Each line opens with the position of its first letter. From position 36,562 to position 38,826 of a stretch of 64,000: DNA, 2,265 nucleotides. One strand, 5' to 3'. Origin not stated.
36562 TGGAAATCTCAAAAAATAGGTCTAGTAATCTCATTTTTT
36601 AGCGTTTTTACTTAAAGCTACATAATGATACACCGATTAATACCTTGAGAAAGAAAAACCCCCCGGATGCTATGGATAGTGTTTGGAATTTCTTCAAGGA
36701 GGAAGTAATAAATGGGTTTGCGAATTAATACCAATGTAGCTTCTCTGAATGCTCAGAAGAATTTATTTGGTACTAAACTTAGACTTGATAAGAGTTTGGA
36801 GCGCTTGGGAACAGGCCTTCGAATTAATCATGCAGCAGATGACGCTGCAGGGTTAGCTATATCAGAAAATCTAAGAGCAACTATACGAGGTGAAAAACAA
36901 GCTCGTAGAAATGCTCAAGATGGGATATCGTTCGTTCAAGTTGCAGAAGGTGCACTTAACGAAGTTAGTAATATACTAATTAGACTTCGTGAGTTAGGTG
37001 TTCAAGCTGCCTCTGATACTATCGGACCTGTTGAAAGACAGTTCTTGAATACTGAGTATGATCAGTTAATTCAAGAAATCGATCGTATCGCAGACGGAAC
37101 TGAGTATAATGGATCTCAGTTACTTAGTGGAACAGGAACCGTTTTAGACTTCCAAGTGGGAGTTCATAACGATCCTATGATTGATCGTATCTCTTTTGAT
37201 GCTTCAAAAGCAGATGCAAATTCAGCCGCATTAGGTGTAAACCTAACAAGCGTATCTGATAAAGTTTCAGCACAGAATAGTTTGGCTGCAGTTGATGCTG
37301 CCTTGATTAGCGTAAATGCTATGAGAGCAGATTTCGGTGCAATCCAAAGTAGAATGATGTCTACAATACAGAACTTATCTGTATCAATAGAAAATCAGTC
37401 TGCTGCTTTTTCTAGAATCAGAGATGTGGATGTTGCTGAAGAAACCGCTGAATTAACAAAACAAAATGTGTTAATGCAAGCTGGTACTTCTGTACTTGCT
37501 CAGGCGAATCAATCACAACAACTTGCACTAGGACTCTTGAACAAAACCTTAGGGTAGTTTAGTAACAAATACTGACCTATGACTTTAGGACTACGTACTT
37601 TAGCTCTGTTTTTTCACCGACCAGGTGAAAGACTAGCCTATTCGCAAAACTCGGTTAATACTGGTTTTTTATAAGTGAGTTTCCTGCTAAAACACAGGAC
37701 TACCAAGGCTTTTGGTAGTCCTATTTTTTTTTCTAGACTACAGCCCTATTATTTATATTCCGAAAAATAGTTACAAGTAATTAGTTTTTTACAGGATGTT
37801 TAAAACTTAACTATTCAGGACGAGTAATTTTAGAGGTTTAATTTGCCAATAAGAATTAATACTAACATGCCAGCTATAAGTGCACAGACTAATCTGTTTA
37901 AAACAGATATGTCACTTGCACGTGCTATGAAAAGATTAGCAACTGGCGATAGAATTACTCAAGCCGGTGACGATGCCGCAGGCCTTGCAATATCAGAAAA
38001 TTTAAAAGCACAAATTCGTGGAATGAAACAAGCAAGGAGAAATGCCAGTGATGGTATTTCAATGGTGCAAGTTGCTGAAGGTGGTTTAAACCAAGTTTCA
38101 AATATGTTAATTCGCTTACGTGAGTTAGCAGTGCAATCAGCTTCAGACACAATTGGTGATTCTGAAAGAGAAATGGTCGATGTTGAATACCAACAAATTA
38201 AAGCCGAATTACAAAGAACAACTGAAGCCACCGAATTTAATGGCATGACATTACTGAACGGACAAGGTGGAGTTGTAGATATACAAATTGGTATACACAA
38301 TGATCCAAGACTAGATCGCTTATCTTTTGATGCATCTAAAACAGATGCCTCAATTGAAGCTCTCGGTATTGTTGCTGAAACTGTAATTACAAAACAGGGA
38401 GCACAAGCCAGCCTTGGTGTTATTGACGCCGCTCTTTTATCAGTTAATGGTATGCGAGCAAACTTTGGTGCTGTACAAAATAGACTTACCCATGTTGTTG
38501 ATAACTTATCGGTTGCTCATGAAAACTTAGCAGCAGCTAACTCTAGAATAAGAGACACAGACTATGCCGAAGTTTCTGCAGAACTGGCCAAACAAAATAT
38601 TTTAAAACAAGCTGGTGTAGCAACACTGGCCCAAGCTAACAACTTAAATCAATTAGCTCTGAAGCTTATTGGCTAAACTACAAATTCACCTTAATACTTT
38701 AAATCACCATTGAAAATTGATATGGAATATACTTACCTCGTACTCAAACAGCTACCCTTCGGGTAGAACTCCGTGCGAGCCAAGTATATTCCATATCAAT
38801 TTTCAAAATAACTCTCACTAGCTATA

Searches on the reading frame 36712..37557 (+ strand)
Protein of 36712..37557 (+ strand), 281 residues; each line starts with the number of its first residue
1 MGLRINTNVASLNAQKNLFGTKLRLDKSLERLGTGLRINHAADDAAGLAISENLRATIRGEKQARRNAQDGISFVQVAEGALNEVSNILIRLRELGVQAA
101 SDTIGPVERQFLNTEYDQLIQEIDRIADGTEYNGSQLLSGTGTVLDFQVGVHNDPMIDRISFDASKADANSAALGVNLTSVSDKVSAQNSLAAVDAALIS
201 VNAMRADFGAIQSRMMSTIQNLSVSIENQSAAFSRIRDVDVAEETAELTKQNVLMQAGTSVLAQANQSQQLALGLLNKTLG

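Call 11: search_protein_families(library=pfam, proteins=[window:36712-37557:+], max_evalue=0.01)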
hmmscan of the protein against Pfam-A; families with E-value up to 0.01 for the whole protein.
window:36712-37557:+ (281 aa): 2 families
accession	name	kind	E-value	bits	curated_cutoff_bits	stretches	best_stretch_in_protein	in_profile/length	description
PF00669.25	Flagellin_N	-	2.1e-42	144.9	26.6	1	5-143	1-139/139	Bacterial flagellin N-terminal helical region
PF00700.27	Flagellin_C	-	1.1e-22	80.6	23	1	191-276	1-86/86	Bacterial flagellin C-terminal helical region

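Call 15: find_related_loci(query=window:36712-37557:+, collection=genome_contigs, flank=1500)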
Query window:36712-37557:+ (281 aa) in genome_contigs; peptide patterns used: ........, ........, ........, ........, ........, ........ (x = any residue, [..] = any of these).
502 stretches matched a pattern; 389 encode a relative of the query (tblastn E <= 1e-3); the best 80 are kept; 79 distinct loci.
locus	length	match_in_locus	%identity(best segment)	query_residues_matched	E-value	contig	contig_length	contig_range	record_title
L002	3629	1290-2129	97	1-280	0e+0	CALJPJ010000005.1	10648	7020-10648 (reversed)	MAG: uncultured Bdellovibrionales bacterium isolate L4_Bin_METABAT__131_sub_1 genome assembly, contig: c_000000486398, w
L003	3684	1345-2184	94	1-280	0e+0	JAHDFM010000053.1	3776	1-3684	MAG: Bdellovibrionales bacterium isolate MAG-22 RZ_62666, whole genome shotgun sequence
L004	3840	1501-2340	93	1-280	1e-174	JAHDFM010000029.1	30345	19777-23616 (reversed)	MAG: Bdellovibrionales bacterium isolate MAG-22 RZ_4191, whole genome shotgun sequence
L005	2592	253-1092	81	1-280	3e-154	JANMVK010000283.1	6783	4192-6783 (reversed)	MAG: Pseudobdellovibrionaceae bacterium isolate SOY_1_B_concoct_198 SOY_1_B_k141_373681, whole genome shotgun sequence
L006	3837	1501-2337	67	1-279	6e-118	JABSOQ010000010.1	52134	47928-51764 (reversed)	MAG: Bdellovibrionales bacterium isolate DT_12 DT-Bdellovibrionales-2_scaffold_10, whole genome shotgun sequence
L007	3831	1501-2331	65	1-276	8e-115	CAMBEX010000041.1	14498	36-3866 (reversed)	MAG: Bdellovibrio sp. ZAP7 isolate TH-11nov19-265 genome assembly, contig: TH-11nov19-C10386, whole genome shotgun seque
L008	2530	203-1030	66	1-276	4e-115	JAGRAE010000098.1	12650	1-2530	MAG: Bdellovibrionales bacterium isolate HKST-UBA10 NODE_98_length_12650_cov_4.233596, whole genome shotgun sequence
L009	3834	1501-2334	62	1-277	4e-106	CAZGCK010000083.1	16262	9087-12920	MAG TPA_asm: uncultured Bacteriovoracaceae bacterium isolate SRP219642_co7_571 genome assembly, contig: NODE_5168_length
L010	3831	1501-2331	60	1-277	1e-104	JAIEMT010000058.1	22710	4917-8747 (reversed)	MAG: bacterium isolate co.spades.CONCOCT.2.5kb_126 c_000000000040, whole genome shotgun sequence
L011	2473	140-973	61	1-278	3e-106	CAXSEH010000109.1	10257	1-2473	MAG: uncultured Bdellovibrionales bacterium isolate private_X16_metawrap_bin.31 genome assembly, contig: private_X16_met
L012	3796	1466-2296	62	1-276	9e-106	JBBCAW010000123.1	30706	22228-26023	Bdellovibrionota bacterium FG-1 24155C00123.1, whole genome shotgun sequence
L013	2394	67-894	58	1-276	1e-104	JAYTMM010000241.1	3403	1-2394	MAG: Pseudobdellovibrionaceae bacterium isolate GFS_3655 GFS_3655_240, whole genome shotgun sequence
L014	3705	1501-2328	58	1-276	3e-101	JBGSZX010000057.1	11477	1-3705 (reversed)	MAG: Bdellovibrionota bacterium isolate JTS-AC59 k141_4069235, whole genome shotgun sequence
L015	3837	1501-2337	54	1-279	7e-99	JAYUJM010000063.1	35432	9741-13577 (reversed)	MAG: Pseudobdellovibrionaceae bacterium isolate GFS_8995 GFS_8995_62, whole genome shotgun sequence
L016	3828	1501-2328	57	1-276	2e-98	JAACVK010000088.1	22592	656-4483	MAG: bacterium isolate CG_2015-01t_44_12 CG_2015-01t_curated_scaffold_1230, whole genome shotgun sequence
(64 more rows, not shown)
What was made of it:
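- On Bdellovibrio attack-phase regulon: Flagellin 1 is 97%, 94% and 93% identical to flagellins of Bdellovibrionales MAGs (call 15).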

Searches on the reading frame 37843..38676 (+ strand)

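Call 11: search_protein_families(library=pfam, proteins=[window:37843-38676:+], max_evalue=0.01)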
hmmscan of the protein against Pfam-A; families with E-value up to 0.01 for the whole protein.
window:37843-38676:+ (277 aa): 2 families
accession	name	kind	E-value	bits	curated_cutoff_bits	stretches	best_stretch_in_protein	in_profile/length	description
PF00669.25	Flagellin_N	-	1.4e-37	129.3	26.6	1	5-141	1-137/139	Bacterial flagellin N-terminal helical region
PF00700.27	Flagellin_C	-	3.1e-21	75.9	23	1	191-276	1-86/86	Bacterial flagellin C-terminal helical region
